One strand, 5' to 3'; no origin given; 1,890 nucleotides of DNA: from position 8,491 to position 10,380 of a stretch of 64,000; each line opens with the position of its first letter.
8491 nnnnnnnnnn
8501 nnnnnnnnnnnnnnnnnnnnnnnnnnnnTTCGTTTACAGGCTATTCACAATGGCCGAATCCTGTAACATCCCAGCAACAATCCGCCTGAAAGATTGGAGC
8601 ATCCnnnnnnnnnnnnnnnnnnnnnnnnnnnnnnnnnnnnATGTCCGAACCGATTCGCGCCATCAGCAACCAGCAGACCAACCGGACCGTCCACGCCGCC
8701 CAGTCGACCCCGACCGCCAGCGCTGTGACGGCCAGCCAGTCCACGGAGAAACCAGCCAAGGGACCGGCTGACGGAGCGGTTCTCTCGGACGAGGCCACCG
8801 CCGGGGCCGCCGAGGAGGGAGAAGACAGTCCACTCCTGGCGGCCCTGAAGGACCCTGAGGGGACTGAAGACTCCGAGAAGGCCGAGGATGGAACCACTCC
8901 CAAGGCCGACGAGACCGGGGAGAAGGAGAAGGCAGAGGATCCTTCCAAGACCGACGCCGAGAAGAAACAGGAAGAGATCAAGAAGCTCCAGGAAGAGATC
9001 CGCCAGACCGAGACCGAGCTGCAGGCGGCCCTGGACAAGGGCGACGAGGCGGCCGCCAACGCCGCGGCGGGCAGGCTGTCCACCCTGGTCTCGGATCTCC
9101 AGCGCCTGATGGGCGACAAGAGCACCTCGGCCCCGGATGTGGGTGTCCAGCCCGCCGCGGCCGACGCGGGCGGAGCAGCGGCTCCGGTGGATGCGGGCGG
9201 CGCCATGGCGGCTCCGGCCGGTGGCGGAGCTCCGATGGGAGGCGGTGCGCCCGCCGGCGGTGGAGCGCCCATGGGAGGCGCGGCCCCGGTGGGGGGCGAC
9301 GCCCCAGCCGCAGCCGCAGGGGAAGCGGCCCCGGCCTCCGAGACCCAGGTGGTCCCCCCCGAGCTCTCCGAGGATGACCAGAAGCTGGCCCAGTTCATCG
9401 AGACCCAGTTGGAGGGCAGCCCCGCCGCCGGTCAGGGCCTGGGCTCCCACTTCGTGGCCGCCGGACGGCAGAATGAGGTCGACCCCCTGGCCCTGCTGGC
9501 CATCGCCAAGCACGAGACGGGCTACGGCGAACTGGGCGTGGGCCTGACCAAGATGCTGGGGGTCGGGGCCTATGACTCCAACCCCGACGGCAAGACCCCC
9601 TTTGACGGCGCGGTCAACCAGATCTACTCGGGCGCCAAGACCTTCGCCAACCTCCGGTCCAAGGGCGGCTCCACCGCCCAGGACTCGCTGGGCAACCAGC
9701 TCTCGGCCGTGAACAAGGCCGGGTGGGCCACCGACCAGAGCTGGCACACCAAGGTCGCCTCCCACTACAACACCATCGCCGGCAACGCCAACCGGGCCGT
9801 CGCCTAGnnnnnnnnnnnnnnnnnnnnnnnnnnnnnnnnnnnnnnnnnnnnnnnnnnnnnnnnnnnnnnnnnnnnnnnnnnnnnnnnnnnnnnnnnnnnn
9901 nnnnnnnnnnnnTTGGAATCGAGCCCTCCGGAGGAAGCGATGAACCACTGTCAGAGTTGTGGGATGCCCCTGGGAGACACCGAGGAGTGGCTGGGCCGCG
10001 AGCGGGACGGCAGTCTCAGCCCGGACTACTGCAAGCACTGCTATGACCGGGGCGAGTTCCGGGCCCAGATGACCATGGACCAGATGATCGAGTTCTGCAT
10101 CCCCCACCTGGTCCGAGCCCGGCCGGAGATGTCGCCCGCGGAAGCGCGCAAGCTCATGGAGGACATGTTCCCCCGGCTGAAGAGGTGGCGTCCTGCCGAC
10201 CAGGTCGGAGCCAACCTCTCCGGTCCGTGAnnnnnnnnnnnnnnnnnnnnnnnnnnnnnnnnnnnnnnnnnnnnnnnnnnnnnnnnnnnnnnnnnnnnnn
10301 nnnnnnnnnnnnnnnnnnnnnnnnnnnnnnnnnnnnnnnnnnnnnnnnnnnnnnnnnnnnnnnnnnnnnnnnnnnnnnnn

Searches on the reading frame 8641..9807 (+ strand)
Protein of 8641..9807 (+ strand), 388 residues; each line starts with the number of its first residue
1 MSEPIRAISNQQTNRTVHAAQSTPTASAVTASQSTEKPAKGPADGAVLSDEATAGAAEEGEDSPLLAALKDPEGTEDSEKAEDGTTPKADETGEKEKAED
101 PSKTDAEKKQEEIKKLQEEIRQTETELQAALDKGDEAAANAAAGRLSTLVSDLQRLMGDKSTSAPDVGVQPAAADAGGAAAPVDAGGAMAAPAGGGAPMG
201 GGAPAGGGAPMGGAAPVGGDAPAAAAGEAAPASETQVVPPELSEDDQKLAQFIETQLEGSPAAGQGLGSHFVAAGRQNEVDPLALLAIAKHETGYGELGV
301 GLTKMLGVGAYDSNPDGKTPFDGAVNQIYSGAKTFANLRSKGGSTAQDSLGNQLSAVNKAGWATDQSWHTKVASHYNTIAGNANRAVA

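Call 26: search_protein_families(library=pfam, proteins=[window:8641-9807:+], max_evalue=0.01)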
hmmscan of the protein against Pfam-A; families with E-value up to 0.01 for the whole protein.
window:8641-9807:+ (388 aa): 1 family
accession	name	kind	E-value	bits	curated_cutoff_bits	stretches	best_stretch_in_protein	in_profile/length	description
PF01832.25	Glucosaminidase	-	0.00036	21.6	30.2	1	270-379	3-121/123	Mannosyl-glycoprotein endo-beta-N-acetylglucosaminidase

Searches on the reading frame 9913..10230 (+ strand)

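Call 26: search_protein_families(library=pfam, proteins=[window:9913-10230:+], max_evalue=0.01)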
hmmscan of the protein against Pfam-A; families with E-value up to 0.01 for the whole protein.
window:9913-10230:+ (105 aa): 1 family
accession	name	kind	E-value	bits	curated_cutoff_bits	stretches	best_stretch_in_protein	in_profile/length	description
PF12674.12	Zn_ribbon_2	-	1.2e-29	103.2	22.5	1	13-93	2-81/81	Putative zinc ribbon domain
